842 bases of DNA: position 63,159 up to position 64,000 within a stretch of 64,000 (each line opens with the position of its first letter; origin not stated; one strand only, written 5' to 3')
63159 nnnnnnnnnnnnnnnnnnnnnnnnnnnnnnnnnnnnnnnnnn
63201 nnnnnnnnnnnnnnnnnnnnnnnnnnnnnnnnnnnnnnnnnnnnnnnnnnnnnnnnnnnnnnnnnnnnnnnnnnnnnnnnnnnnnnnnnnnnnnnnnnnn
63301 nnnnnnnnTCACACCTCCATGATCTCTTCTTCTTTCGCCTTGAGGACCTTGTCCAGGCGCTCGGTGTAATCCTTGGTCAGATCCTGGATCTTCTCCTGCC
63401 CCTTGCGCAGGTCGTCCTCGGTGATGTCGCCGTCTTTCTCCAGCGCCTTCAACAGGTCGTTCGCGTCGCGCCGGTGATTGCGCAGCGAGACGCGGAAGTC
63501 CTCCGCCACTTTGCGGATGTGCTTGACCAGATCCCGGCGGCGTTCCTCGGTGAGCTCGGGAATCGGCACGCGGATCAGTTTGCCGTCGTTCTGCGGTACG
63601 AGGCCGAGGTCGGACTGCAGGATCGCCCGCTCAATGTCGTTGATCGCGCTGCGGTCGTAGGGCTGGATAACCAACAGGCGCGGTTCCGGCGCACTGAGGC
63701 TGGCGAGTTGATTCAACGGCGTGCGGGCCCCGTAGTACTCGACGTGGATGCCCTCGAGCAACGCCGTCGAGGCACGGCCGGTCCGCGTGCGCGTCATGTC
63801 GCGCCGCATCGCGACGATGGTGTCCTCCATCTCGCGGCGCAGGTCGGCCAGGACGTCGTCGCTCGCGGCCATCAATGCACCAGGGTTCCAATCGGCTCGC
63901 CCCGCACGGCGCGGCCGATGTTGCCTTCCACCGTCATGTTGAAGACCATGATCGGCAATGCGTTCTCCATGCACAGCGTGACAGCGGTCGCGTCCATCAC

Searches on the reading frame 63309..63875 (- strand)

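Call 64: search_protein_families(library=pfam, proteins=[window:63309-63875:-], max_evalue=0.01)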
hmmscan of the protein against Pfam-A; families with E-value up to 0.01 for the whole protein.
window:63309-63875:- (188 aa): 1 family
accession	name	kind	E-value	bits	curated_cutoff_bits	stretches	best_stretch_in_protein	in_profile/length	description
PF01765.24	RRF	-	6.9e-67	224.8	29.7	1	24-186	2-164/164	Ribosome recycling factor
